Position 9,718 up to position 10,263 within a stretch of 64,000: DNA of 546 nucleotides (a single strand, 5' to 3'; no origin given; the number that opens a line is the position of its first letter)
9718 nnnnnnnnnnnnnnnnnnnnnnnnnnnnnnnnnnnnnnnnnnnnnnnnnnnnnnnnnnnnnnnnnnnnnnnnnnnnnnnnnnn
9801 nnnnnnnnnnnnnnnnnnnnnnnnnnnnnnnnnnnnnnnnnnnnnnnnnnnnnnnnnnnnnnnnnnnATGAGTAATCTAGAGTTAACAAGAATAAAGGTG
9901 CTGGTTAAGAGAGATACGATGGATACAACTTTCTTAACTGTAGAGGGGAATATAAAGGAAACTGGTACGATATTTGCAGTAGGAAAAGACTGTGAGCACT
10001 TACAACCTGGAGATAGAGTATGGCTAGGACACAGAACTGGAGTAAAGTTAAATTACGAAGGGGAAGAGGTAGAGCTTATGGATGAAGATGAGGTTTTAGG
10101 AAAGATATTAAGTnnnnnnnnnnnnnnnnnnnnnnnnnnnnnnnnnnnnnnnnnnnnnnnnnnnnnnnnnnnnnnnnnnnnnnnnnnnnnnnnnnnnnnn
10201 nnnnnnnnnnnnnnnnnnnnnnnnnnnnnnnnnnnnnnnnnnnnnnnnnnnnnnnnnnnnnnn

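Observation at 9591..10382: Thioredoxin / GroES / thioredoxin gene trio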

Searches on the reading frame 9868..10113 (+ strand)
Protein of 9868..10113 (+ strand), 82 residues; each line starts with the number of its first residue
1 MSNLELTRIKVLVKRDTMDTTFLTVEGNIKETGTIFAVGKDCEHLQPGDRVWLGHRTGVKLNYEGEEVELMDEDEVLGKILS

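Call 3: search_protein_families(library=pfam, proteins=[window:9868-10113:+], max_evalue=1)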
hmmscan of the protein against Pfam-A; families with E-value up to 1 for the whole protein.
window:9868-10113:+ (82 aa): 4 families
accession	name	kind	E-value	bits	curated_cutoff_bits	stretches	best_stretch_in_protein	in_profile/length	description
PF00166.26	Cpn10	-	0.00013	22.4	21.1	1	30-80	34-93/93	Chaperonin 10 Kd subunit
PF08240.17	ADH_N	-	0.017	15.8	23.5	1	32-56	41-65/104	Alcohol dehydrogenase GroES-like domain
PF16450.11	Prot_ATP_ID_OB_C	-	0.045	14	23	1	10-59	12-50/56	Proteasomal ATPase OB C-terminal domain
PF13464.11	RodZ_C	-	0.11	12.9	23.9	1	50-72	40-62/72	RodZ C-terminal domain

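Call 4: search_protein_families(library=phrogs, proteins=[window:9868-10113:+], max_evalue=0.1)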
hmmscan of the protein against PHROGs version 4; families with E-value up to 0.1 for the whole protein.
window:9868-10113:+ (82 aa): 4 families
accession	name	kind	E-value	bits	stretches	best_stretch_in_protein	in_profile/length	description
phrog_3188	-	other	4.1e-06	27.5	1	30-80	35-94/96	co-chaperonin GroES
phrog_931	-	head and packaging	0.033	15.1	1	24-55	37-70/109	head morphogenesis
phrog_6406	-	unknown function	0.06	14.9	1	3-52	33-80/83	-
phrog_32157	-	unknown function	0.097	13.8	0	16-45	15-44/94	-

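Call 8: search_dna_similar(query=window:9868-10113:+, collection=phages, mode=protein, max_rows=25, max_evalue=0.01)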
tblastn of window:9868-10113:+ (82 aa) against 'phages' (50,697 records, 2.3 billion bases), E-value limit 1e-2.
No match.

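Call 9: find_related_loci(query=window:9868-10113:+, collection=viral_contigs, flank=5000)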
Query window:9868-10113:+ (82 aa) in viral_contigs; peptide patterns used: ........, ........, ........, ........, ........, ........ (x = any residue, [..] = any of these).
24 stretches matched a pattern; 16 encode a relative of the query (tblastn E <= 1e-3); 16 distinct loci.
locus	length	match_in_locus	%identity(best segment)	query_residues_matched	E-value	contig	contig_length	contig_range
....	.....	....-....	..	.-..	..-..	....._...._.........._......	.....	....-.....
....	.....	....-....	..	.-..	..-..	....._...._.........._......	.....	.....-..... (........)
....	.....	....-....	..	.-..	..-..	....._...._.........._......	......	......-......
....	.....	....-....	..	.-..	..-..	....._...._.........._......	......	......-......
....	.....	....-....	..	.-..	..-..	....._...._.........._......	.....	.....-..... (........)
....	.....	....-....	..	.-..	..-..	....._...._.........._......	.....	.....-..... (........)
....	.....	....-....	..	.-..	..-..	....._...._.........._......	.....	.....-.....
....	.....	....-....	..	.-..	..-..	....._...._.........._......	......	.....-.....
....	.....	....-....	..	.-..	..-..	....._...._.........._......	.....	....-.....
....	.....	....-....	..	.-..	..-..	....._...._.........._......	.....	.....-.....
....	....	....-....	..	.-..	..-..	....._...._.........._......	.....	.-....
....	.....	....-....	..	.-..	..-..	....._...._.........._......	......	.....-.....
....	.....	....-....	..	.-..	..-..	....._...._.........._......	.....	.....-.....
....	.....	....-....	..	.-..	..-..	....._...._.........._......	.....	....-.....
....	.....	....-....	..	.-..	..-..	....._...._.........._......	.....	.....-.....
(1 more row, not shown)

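Call 16: find_homologous_proteins(query=window:9868-10113:+, max_evalue=0.01)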
Query window:9868-10113:+ (82 aa): 2 proteins with E <= 0.01 among 2 candidates.
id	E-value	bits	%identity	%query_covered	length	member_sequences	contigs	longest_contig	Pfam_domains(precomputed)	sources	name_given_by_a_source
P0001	2.0e-45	170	96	100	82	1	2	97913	-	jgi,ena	jgi:chaperonin 10 Kd subunit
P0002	4.5e-45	169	96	100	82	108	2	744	-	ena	-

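Call 18: search_solved_structures(query=window:9868-10113:+, max_evalue=10, show_alignments=3)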
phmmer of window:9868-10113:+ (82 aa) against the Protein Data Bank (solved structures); distinct sequences matched with E-value up to 10: 14.
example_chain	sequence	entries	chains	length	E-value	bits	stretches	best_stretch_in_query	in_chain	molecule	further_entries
4dou_A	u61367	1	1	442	0.0033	20.9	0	21-54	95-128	Adiponectin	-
8wuc_a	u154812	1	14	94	0.25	14.9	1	44-78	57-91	Co-chaperonin GroES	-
8wux_a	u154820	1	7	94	0.3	14.7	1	44-78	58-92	Co-chaperonin GroES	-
8wuw_a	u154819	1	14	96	0.3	14.7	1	44-78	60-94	Co-chaperonin GroES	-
3gqv_A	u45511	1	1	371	0.33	14.6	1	32-52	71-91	Enoyl reductase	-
3b6z_A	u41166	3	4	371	0.34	14.5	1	32-52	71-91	Enoyl reductase | Lovastatin nonaketide synthase, enoyl reductase component lovC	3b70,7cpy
7ekq_R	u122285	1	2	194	0.54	13.9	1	29-80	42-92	Cpn20 co-chaperonin subunit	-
3qe3_A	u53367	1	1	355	1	13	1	31-53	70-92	Sorbitol dehydrogenase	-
4j3y_A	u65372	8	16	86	1.1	12.9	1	33-57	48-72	E3 ubiquitin-protein ligase XIAP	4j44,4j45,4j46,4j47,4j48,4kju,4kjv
1e3j_A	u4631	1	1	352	1.2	12.8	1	31-52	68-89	NADP(H)-DEPENDENT KETOSE REDUCTASE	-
4wvs_A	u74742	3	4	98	1.3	12.6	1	34-57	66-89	E3 ubiquitin-protein ligase XIAP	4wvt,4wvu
1pl6_A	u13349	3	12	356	1.5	12.5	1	31-53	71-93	Sorbitol dehydrogenase | human sorbitol dehydrogenase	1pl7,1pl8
1c9q_A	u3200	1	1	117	1.9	12.2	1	34-57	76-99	APOPTOSIS INHIBITOR IAP HOMOLOG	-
1i3o_E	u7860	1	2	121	2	12.1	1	34-57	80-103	BACULOVIRAL IAP REPEAT-CONTAINING PROTEIN 4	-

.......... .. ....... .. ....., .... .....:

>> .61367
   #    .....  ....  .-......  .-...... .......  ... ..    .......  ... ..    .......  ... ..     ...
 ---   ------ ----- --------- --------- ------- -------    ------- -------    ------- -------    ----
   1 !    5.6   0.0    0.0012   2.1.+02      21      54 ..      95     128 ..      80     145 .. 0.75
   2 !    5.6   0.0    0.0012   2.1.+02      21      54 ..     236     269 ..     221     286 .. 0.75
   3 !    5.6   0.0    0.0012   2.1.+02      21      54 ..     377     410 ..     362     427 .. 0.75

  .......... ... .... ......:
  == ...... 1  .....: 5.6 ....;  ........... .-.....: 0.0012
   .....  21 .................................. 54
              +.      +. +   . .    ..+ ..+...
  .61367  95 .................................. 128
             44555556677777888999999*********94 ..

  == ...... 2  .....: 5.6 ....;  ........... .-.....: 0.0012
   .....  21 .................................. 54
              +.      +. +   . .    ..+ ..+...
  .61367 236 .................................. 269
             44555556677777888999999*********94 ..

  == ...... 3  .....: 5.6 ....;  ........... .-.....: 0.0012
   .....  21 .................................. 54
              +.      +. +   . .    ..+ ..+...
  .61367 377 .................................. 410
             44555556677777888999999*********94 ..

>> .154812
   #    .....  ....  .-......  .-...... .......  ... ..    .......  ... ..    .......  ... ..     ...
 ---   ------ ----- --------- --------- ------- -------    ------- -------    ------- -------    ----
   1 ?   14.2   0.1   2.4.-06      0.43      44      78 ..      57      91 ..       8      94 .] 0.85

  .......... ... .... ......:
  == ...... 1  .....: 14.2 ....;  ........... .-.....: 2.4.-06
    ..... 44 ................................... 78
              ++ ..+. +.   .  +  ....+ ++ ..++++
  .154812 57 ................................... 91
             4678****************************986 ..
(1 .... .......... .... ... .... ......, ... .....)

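Call 24: search_protein_representatives(protein=window:9868-10113:+)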
Query: 82 residues. Proteins with E-value up to 0.001 (for the whole library): 26; up to 1e-10: 1; up to 1e-30: 1. The best 26 are listed.
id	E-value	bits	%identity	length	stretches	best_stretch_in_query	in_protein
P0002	1.4e-45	168.5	96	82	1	1-82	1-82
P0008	4.9e-10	55.4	49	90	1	9-82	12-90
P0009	1.2e-08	51.0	37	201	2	32-80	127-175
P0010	1.5e-07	47.6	30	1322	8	6-66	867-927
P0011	3.8e-07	46.2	34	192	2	31-80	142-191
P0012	1.3e-06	44.6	34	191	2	31-79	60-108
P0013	1.3e-05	41.4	41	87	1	11-81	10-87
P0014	1.9e-05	40.9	34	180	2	10-77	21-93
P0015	2.0e-05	40.8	28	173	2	28-78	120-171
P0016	2.6e-05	40.4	35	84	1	8-78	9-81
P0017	4.5e-05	39.7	41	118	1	7-80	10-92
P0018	6.1e-05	39.2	33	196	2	14-78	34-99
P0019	8.7e-05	38.7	24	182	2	30-77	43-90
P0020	1.1e-04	38.4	34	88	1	18-79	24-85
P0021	1.1e-04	38.4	40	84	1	28-79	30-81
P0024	2.4e-04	37.3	43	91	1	26-81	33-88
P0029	7.2e-04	35.8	38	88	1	9-80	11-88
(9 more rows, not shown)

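Call 31: find_related_loci(query=P0008, collection=viral_contigs, flank=5000)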
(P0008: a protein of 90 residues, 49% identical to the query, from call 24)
Query P0008 (90 aa) in viral_contigs; peptide patterns used: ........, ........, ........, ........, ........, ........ (x = any residue, [..] = any of these).
10 stretches matched a pattern, but none encodes a relative of the query by tblastn (E <= 1e-3).

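Call 32: find_encoding_contigs(protein=P0008, flank=8000, max_places=4)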
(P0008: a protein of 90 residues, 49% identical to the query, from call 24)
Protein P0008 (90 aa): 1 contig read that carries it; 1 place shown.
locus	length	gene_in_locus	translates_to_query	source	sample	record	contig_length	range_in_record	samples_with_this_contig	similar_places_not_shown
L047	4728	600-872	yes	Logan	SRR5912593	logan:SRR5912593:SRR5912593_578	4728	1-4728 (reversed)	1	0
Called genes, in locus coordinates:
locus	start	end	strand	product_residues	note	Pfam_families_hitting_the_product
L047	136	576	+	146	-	PF00692:dUTPase, PF22769:DCD (weak)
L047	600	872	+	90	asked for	PF00166:Cpn10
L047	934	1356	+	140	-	-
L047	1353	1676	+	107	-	-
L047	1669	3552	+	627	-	PF01751:Toprim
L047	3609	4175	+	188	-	-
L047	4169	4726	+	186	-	?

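Call 39: predict_structure(alignment_id=A2)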
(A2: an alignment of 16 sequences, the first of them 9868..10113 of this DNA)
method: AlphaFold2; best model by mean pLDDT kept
length: 82 residues; sequences in the alignment: 16
mean_pLDDT: 84.7   pTM: 0.74
mean pLDDT of the five models: 84.7, 84.8, 82.3, 79.1, 79.0
residues with pLDDT >= 90: 51; 70-90: 16; 50-70: 10; < 50: 5
segments of 3 or more residues with pLDDT < 50: 22-25
pLDDT, mean of each block of 10 residues (from residue 1): 83 81 53 93 95 87 91 94 82
secondary structure, 60 per line:
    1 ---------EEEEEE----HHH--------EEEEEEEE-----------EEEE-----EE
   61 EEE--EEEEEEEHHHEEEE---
elements in order: E10-15 E31-38 E50-53 E59-63 E66-72 E76-79

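Call 40: find_encoding_contigs(protein=P0017, flank=5000, max_places=3)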
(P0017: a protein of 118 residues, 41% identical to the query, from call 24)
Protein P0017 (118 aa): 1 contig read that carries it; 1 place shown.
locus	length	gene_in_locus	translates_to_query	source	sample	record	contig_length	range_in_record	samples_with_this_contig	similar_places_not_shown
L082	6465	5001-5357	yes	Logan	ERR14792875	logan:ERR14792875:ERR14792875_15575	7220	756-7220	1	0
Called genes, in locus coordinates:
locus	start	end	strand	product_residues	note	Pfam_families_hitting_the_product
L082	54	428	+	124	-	-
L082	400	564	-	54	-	-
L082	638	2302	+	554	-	-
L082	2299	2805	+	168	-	-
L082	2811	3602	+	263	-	-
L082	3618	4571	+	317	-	-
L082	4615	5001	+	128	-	-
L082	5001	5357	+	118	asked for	PF00166:Cpn10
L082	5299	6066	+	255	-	-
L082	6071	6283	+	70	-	-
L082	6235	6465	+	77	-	?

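Call 41: find_encoding_contigs(protein=P0024, flank=5000, max_places=3)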
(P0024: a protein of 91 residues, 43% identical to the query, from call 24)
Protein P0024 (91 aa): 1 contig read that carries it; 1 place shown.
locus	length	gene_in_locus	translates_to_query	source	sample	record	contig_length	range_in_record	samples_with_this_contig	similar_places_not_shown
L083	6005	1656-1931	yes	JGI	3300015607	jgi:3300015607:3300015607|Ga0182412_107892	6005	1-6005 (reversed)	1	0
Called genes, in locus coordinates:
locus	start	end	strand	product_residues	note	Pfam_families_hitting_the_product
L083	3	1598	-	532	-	?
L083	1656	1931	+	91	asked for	PF00166:Cpn10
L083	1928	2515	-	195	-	PF00486:Trans_reg_C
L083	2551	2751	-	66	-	-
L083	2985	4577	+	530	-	-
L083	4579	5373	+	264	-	-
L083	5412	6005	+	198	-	?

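Call 44: fold_search(model_id=the predicted structure, library=pdb)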
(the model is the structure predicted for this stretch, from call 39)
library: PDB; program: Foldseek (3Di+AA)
matches with E <= 10: 468; with E <= 0.001: 16
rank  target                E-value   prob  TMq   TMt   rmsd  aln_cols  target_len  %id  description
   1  4pj1_U                1.7e-04  1.00  0.70  0.58   5.5        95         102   19  Crystal structure of the human mitochondrial chaperonin symmetrical 'football' complex (released 2015-04-29)
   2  1wnr_C                2.1e-04  1.00  0.69  0.68   5.1        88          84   22  Crystal structure of the Cpn10 from Thermus thermophilus HB8 (released 2004-12-07)
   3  4pj1_Z                2.1e-04  1.00  0.71  0.55   5.8        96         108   19  Crystal structure of the human mitochondrial chaperonin symmetrical 'football' complex (released 2015-04-29)
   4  4pj1_2                2.4e-04  1.00  0.68  0.55   6.6        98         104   19  Crystal structure of the human mitochondrial chaperonin symmetrical 'football' complex (released 2015-04-29)
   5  1wnr_G                2.7e-04  1.00  0.72  0.69   4.9        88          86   20  Crystal structure of the Cpn10 from Thermus thermophilus HB8 (released 2004-12-07)
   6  4pj1_1                2.7e-04  1.00  0.71  0.59   6.2        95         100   19  Crystal structure of the human mitochondrial chaperonin symmetrical 'football' complex (released 2015-04-29)
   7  8wuw_a                2.7e-04  1.00  0.61  0.54   6.6        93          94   24  Cryo-EM structure of H. thermophilus GroEL-GroES2 asymmetric football complex (released 2024-03-27)
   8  1p3h_A                6.2e-04  1.00  0.75  0.63   4.1        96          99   22  Crystal Structure of the Mycobacterium tuberculosis chaperonin 10 tetradecamer (released 2003-07-15)
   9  5opx_U                6.9e-04  1.00  0.74  0.66   4.4        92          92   23  Crystal structure of the GroEL mutant A109C in complex with GroES and ADP BeF2 (released 2018-01-10)
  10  5opx_V                6.9e-04  1.00  0.70  0.63   5.3        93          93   24  Crystal structure of the GroEL mutant A109C in complex with GroES and ADP BeF2 (released 2018-01-10)
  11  5opx_1                7.7e-04  1.00  0.72  0.65   4.6        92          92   23  Crystal structure of the GroEL mutant A109C in complex with GroES and ADP BeF2 (released 2018-01-10)
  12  5opx_Q                8.1e-04  1.00  0.71  0.66   4.4        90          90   22  Crystal structure of the GroEL mutant A109C in complex with GroES and ADP BeF2 (released 2018-01-10)
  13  5opx_R                8.6e-04  1.00  0.70  0.63   5.3        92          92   23  Crystal structure of the GroEL mutant A109C in complex with GroES and ADP BeF2 (released 2018-01-10)
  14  1p3h_B                9.1e-04  1.00  0.72  0.61   5.3        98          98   23  Crystal Structure of the Mycobacterium tuberculosis chaperonin 10 tetradecamer (released 2003-07-15)
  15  5opx_O                9.1e-04  1.00  0.71  0.63   5.0        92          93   23  Crystal structure of the GroEL mutant A109C in complex with GroES and ADP BeF2 (released 2018-01-10)
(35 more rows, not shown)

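Call 55: find_encoding_contigs(protein=P0013, flank=4000, max_places=3)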
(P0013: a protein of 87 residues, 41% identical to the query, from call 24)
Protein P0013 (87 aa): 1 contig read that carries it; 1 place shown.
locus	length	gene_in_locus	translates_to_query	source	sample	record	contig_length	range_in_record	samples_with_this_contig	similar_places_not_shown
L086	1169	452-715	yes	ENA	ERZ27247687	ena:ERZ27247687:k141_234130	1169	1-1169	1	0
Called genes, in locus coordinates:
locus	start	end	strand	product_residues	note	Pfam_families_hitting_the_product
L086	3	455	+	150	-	?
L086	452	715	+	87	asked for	PF00166:Cpn10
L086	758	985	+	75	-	-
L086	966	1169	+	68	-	?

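Call 56: find_encoding_contigs(protein=P0009, flank=4000, max_places=3)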
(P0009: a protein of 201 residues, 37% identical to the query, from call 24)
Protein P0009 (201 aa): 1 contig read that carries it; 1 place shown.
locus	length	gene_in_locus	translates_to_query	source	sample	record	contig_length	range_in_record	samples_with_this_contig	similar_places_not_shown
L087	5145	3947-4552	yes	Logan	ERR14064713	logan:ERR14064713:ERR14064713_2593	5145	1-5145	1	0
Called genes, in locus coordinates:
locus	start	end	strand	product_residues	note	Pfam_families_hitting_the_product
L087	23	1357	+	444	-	-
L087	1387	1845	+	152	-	-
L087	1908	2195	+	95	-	PF00166:Cpn10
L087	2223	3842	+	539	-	PF00118:Cpn60_TCP1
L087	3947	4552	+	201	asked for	PF00166:Cpn10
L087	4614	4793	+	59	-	-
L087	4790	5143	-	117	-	?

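Call 57: find_encoding_contigs(protein=P0029, flank=4000, max_places=3)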
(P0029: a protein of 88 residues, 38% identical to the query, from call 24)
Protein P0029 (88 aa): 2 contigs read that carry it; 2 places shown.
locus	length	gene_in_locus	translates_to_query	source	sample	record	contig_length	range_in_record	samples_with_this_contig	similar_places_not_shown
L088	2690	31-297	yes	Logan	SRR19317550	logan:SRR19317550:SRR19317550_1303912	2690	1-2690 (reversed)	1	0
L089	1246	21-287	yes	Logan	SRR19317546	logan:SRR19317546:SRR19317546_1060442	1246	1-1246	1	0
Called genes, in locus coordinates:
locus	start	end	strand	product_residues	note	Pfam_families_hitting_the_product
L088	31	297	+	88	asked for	PF00166:Cpn10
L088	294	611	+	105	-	-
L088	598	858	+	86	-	-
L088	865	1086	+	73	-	-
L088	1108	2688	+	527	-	?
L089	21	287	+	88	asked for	PF00166:Cpn10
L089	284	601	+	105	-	-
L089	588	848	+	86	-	-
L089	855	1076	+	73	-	-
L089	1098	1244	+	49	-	?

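Call 75: find_related_loci(query=A6, collection=metagenome_contigs, flank=6000)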
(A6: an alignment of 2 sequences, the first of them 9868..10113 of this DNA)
Query A6 (82 aa) in metagenome_contigs; peptide patterns used: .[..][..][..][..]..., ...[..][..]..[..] (x = any residue, [..] = any of these).
600 stretches matched a pattern (row limit reached: there are more); 8 encode a relative of the query (tblastn E <= 1e-3); 8 distinct loci.
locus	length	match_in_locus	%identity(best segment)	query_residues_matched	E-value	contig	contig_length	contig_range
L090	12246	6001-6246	99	1-82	3e-51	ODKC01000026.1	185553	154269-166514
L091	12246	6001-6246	98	1-82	5e-51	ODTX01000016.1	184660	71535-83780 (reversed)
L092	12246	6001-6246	98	1-82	5e-51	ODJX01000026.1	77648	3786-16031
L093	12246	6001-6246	98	1-82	6e-51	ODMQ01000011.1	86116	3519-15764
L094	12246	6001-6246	96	1-82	1e-50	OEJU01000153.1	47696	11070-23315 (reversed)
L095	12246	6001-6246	95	1-82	5e-50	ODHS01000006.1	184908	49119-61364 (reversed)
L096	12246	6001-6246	95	1-82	4e-50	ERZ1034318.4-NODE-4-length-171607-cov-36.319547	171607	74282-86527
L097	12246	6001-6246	96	1-82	1e-50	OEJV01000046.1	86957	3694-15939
